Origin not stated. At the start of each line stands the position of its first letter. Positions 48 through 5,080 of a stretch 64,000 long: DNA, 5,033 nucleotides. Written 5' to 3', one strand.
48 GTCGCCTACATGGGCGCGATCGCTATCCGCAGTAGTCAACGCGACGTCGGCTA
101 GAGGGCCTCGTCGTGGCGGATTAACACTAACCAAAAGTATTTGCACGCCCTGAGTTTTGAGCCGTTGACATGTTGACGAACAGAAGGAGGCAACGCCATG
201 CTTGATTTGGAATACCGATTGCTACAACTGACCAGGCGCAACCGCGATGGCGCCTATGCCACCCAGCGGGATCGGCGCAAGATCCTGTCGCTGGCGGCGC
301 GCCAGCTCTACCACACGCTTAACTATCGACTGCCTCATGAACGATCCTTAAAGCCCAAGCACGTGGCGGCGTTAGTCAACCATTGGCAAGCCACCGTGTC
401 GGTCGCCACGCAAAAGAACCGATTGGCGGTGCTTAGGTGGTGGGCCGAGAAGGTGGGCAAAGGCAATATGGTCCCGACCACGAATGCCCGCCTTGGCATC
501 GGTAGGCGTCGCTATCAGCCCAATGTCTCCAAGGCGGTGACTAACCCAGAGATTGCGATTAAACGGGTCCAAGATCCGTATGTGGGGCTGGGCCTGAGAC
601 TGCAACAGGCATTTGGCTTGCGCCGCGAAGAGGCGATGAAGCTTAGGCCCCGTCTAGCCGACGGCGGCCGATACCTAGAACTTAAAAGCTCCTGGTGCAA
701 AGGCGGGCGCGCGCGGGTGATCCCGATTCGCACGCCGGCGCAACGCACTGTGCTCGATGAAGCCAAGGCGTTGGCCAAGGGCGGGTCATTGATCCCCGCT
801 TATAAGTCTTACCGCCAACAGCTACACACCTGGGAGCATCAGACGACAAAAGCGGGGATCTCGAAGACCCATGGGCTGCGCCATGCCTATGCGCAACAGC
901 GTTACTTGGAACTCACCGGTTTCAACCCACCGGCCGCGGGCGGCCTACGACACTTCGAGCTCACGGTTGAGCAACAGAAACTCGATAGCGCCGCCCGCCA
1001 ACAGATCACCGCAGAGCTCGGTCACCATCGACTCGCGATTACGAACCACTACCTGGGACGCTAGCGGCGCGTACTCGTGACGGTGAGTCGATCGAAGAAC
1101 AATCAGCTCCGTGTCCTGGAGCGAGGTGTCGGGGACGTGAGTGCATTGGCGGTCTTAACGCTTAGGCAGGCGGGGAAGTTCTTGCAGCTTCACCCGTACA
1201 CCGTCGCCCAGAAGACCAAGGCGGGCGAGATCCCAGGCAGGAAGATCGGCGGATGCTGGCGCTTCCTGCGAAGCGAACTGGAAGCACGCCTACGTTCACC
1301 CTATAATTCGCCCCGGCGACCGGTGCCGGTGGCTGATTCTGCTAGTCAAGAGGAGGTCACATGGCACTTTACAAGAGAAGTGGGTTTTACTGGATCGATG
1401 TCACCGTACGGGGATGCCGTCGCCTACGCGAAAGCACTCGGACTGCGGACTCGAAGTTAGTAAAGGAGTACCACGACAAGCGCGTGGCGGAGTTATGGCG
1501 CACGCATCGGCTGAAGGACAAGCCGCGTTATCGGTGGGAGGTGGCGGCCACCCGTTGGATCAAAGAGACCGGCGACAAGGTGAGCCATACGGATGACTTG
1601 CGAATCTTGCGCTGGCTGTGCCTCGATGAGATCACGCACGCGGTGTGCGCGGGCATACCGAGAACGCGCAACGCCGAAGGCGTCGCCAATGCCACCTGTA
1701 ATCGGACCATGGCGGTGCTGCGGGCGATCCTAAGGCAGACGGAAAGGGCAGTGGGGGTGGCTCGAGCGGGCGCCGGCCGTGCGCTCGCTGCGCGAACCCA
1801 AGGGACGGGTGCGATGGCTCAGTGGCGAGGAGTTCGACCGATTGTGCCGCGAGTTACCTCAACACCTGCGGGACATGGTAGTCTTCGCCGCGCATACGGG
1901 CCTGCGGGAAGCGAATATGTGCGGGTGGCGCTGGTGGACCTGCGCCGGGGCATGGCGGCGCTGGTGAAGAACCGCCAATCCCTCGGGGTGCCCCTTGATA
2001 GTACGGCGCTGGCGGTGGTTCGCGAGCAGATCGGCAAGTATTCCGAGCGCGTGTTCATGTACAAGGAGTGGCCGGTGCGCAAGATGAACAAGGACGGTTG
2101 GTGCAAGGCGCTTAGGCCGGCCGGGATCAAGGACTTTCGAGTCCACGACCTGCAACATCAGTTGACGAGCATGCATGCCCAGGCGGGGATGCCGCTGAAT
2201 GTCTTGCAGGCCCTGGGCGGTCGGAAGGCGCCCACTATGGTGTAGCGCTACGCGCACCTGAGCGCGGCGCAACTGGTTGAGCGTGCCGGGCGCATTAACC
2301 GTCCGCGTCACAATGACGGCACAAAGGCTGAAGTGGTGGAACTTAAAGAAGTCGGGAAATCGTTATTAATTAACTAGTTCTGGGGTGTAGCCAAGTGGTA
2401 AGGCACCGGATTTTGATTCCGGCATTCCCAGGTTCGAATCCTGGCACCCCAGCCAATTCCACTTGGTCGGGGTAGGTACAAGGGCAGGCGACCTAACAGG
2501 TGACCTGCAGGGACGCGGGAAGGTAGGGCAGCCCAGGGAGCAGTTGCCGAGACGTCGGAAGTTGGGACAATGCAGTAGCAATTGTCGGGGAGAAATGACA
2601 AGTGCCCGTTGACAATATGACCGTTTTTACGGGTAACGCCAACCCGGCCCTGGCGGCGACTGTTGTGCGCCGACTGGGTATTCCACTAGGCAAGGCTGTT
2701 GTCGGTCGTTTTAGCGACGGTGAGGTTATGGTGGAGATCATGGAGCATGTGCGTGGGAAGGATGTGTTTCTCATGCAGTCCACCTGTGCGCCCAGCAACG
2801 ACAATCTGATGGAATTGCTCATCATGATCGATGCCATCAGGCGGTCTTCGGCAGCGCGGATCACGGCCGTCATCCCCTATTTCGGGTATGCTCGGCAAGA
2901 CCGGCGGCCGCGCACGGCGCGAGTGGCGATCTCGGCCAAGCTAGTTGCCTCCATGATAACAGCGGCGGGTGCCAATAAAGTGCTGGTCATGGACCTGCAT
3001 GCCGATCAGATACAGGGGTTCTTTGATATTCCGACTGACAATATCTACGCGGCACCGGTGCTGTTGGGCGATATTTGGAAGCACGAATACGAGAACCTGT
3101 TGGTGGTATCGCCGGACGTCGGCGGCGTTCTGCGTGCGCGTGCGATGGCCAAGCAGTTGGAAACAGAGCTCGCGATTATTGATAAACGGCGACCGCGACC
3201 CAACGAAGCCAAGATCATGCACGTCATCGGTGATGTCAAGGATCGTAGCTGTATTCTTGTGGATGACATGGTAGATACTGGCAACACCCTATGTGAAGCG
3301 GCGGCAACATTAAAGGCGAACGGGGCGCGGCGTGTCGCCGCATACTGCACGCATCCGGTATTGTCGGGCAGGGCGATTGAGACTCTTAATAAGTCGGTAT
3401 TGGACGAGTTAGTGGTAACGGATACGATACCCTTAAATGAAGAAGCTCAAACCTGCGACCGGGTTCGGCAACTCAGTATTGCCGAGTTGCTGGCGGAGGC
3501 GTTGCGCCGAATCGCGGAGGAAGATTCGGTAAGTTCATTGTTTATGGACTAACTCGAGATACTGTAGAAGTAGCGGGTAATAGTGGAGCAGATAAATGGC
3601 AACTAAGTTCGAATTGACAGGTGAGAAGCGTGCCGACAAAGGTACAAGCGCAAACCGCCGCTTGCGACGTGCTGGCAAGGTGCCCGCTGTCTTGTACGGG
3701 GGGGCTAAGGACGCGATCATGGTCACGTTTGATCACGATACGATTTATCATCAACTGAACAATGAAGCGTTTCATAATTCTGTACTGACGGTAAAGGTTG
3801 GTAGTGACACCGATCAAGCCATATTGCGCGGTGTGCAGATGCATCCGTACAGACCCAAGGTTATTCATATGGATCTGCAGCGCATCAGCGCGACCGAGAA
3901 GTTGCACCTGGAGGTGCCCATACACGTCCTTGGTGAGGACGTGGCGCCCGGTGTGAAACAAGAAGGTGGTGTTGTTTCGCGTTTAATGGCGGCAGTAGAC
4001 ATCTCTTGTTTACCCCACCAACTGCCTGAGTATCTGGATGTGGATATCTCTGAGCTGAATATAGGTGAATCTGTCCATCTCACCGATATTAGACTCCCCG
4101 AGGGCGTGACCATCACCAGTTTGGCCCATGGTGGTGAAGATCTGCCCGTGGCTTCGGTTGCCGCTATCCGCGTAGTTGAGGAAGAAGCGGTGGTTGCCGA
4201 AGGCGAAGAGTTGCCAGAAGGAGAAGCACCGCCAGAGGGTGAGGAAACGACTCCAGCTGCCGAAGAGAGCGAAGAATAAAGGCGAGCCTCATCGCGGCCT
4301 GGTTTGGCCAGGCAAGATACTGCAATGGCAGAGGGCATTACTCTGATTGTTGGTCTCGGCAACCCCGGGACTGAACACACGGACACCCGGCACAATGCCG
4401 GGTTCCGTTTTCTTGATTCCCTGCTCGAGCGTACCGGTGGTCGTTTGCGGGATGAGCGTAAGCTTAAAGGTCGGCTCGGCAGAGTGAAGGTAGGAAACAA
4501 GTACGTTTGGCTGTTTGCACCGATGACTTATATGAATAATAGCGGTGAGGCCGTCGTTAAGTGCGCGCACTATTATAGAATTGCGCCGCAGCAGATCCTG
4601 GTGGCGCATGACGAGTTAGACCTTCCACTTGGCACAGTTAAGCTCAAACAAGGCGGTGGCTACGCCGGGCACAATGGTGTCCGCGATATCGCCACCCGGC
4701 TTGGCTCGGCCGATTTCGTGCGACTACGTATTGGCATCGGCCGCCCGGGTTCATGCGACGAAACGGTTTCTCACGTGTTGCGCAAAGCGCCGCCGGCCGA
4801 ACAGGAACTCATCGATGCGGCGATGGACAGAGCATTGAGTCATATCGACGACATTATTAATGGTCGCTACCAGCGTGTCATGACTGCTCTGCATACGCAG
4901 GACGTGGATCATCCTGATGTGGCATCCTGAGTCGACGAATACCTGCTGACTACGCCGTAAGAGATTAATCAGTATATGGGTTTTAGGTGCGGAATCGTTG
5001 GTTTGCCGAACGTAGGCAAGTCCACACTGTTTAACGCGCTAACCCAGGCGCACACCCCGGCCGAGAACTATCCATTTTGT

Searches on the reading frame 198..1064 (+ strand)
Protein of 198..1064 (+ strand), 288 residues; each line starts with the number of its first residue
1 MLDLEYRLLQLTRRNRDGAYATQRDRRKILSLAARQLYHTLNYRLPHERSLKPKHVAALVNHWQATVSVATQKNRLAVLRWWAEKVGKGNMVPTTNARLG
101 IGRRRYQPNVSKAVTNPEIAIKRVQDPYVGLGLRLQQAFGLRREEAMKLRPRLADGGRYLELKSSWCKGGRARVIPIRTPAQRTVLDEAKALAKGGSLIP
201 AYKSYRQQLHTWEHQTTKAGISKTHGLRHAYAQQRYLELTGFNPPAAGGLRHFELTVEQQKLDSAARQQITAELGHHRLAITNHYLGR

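Call 21: search_protein_families(library=pfam, proteins=[window:198-1064:+], max_evalue=0.00001)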
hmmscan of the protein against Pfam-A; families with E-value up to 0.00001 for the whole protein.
window:198-1064:+ (288 aa): 2 families
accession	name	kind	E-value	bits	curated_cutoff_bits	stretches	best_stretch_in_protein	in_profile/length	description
PF12834.13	Phage_int_SAM_2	-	2.5e-13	50.8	22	1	1-91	1-90/91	Phage integrase, N-terminal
PF12835.12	Integrase_1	-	2.1e-09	37.9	23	1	123-234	27-149/149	Integrase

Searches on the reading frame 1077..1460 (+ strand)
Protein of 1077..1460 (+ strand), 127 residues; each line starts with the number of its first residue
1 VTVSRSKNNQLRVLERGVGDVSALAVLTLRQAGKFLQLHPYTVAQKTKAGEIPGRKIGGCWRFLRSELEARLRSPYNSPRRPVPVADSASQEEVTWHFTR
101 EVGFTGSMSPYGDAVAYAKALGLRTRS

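Call 21: search_protein_families(library=pfam, proteins=[window:1077-1460:+], max_evalue=0.00001)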
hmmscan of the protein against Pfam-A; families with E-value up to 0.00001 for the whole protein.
window:1077-1460:+ (127 aa): 1 family
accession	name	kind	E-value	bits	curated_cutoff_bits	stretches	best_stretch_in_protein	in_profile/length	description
PF12728.13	HTH_17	-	2.5e-10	40.9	27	1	26-73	1-48/51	Helix-turn-helix domain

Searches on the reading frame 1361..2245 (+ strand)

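Call 21: search_protein_families(library=pfam, proteins=[window:1361-2245:+], max_evalue=0.00001)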
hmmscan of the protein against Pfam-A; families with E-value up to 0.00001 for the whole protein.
window:1361-2245:+ (294 aa): 1 family
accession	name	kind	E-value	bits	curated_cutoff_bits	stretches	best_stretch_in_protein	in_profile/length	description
PF00589.27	Phage_integrase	-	5.1e-08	33.3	27.1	1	191-293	48-161/172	Phage integrase family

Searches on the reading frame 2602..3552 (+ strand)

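Call 21: search_protein_families(library=pfam, proteins=[window:2602-3552:+], max_evalue=0.00001)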
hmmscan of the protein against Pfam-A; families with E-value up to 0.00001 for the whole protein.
window:2602-3552:+ (316 aa): 3 families
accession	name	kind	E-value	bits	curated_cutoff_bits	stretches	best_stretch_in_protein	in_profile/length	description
PF13793.12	Pribosyltran_N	-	4e-52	175.5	25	1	6-123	1-117/117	N-terminal domain of ribose phosphate pyrophosphokinase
PF14572.12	Pribosyl_synth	-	8.3e-29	101.3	27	1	202-314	71-183/184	Phosphoribosyl synthetase-associated domain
PF00156.33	Pribosyltran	-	2.2e-19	69.8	26.3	1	161-256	25-129/158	Phosphoribosyl transferase domain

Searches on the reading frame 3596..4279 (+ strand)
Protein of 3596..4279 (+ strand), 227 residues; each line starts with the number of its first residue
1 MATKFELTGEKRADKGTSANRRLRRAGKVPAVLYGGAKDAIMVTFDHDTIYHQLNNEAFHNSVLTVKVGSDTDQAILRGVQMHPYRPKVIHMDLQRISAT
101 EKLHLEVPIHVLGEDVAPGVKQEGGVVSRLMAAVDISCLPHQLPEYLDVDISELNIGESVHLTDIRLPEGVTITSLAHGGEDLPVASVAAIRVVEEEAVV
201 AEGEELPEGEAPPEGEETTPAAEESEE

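Call 21: search_protein_families(library=pfam, proteins=[window:3596-4279:+], max_evalue=0.00001)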
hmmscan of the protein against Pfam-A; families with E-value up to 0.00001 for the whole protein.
window:3596-4279:+ (227 aa): 2 families
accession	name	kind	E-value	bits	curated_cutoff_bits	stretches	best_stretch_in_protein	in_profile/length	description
PF14693.11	Ribosomal_TL5_C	-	1.7e-24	86.5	27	1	102-190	1-82/84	Ribosomal protein TL5, C-terminal domain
PF01386.24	Ribosomal_L25p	-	1.5e-23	83.5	23.6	1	7-94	1-82/82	Ribosomal L25p family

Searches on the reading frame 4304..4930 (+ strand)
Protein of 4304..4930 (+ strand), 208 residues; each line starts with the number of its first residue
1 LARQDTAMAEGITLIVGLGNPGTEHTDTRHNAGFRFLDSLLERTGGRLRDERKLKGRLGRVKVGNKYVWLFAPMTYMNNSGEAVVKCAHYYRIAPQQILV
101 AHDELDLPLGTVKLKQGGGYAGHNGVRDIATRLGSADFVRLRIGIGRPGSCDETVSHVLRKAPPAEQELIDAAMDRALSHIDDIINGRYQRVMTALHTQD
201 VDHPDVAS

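Call 21: search_protein_families(library=pfam, proteins=[window:4304-4930:+], max_evalue=0.00001)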
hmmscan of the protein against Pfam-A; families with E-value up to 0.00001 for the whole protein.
window:4304-4930:+ (208 aa): 1 family
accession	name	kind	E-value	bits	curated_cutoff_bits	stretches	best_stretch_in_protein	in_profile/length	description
PF01195.25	Pept_tRNA_hydro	-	1.1e-59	201.8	27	1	14-196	1-182/183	Peptidyl-tRNA hydrolase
